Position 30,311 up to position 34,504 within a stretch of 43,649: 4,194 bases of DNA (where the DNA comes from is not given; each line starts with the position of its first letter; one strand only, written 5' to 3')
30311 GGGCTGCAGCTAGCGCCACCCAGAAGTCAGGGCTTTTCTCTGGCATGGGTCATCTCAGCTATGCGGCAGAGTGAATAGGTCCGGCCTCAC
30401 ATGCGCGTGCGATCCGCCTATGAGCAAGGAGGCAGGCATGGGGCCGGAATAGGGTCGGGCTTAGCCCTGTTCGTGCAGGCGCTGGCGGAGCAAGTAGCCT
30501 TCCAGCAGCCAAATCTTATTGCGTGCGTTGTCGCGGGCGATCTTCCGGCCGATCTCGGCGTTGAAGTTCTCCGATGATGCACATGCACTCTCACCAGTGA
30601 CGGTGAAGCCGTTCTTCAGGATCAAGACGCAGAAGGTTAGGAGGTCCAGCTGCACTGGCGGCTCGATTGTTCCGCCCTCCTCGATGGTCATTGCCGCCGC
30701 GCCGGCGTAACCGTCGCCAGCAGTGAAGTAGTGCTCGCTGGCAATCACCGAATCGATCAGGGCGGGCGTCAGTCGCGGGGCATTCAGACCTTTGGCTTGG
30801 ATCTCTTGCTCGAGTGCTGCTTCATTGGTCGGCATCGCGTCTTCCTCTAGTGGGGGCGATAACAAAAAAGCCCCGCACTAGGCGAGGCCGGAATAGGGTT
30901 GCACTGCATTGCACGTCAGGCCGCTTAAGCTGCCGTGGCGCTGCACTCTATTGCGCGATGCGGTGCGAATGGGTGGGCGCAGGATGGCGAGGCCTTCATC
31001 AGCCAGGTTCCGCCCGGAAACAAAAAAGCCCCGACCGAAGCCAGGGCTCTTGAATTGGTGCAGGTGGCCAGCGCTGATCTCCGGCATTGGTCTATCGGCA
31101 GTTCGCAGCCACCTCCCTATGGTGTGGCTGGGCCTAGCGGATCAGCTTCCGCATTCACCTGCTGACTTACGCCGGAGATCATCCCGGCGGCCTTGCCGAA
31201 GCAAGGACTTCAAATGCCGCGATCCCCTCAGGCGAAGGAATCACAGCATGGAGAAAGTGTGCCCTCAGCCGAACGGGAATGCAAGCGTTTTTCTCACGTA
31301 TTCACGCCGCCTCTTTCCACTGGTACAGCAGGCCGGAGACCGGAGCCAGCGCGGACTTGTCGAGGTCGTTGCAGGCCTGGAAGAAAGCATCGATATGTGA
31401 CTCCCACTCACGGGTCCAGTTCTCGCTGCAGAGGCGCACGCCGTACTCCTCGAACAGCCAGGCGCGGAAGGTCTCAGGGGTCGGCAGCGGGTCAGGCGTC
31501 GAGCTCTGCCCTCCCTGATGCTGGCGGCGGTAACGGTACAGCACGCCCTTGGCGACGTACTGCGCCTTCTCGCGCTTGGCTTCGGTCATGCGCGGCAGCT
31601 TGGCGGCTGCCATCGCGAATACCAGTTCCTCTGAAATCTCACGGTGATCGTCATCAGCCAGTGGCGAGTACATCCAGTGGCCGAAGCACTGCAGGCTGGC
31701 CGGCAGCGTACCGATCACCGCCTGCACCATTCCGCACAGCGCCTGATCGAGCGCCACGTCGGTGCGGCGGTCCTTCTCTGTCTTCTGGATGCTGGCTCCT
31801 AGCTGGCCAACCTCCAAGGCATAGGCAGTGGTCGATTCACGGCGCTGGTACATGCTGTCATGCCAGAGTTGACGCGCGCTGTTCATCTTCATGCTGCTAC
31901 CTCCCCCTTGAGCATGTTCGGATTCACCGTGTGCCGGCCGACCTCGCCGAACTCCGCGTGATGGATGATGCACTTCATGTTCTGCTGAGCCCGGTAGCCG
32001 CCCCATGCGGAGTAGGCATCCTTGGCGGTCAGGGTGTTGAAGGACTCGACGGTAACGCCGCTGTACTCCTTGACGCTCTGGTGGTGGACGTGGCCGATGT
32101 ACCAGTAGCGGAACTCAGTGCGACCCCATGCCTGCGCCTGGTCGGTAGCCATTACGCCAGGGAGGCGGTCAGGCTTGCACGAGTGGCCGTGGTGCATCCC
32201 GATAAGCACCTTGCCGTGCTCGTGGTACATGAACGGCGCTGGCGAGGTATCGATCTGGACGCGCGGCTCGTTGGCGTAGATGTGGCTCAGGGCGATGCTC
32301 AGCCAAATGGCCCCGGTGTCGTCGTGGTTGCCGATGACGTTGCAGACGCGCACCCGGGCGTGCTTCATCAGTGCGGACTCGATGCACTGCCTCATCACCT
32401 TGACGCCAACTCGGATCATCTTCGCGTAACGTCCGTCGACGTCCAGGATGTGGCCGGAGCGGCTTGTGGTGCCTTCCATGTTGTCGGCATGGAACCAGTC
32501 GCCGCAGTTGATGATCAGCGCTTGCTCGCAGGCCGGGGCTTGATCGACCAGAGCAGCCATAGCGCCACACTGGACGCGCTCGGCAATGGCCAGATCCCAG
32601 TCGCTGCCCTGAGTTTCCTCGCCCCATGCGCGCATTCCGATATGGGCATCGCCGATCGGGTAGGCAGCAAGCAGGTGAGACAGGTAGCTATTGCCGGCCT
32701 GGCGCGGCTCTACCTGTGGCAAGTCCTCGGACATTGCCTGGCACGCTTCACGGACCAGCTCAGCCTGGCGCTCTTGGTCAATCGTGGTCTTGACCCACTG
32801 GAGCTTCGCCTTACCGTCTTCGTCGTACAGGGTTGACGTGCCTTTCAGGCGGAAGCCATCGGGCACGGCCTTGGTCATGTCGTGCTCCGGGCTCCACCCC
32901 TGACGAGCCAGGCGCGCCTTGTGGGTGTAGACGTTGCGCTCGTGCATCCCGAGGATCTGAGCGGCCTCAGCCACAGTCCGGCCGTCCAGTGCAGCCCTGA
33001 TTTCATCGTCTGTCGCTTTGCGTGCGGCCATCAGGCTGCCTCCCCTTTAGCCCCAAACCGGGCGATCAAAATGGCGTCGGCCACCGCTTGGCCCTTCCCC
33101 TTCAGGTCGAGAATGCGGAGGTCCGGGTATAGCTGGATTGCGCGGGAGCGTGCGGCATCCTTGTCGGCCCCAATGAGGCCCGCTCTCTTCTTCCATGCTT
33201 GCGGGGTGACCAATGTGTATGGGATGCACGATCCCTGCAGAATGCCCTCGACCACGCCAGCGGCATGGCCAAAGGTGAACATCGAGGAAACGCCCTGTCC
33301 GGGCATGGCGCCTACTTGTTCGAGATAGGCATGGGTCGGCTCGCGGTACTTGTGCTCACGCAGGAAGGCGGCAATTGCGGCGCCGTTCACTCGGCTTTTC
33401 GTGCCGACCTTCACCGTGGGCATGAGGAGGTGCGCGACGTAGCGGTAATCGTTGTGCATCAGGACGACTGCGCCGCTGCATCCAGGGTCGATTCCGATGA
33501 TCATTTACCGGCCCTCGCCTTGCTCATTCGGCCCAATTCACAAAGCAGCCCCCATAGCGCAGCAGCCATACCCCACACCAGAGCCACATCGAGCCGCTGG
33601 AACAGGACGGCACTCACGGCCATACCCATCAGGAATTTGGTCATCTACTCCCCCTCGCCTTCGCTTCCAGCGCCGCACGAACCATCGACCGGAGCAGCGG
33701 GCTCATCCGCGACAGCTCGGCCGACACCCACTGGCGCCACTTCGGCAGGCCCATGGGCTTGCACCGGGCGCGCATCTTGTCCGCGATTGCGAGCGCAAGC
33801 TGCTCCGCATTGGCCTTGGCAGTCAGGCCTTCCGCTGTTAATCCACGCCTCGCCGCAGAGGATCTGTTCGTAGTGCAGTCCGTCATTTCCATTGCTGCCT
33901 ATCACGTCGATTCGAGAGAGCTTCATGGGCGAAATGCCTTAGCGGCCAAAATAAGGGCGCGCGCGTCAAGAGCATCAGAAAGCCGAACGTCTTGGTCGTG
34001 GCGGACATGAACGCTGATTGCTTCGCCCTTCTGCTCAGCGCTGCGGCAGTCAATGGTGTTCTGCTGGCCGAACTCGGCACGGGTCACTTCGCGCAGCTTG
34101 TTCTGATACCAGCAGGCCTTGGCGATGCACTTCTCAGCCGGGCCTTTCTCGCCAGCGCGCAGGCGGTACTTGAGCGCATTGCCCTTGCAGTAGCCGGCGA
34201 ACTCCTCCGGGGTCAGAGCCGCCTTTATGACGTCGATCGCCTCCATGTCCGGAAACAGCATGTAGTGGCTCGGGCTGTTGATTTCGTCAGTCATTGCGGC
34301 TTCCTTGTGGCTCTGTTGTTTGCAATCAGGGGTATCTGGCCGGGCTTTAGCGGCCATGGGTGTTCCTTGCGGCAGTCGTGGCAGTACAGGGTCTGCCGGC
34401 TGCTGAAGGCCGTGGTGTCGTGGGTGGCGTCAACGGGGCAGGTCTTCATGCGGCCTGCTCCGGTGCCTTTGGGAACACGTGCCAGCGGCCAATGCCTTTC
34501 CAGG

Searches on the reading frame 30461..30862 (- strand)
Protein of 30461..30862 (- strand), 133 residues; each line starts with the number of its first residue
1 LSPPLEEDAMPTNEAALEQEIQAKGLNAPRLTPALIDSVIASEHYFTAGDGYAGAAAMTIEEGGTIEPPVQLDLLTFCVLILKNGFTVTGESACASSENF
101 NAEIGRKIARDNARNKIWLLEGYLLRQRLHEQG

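Call 22: search_protein_families(library=pfam, proteins=[window:30461-30862:-], max_evalue=0.001)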
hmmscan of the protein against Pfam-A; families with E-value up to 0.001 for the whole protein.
window:30461-30862:- (133 aa): 1 family
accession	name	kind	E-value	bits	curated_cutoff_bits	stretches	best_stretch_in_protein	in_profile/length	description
PF13876.11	Phage_gp49_66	-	1.2e-34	119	27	1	31-129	1-82/82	Phage protein (N4 Gp49/phage Sf6 gene 66) family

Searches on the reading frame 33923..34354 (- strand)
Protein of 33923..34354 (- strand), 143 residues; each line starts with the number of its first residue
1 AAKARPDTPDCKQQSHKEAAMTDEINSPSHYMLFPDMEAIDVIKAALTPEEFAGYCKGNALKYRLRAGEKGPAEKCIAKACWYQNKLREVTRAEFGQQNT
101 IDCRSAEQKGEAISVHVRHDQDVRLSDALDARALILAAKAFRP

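Call 22: search_protein_families(library=pfam, proteins=[window:33923-34354:-], max_evalue=0.001)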
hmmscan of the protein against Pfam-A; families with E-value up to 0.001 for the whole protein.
window:33923-34354:- (143 aa): 1 family
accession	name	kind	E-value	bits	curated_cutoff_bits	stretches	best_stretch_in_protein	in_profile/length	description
PF11753.13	DUF3310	-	9.2e-18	64.5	24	1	25-84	1-59/60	Protein of unknwon function (DUF3310)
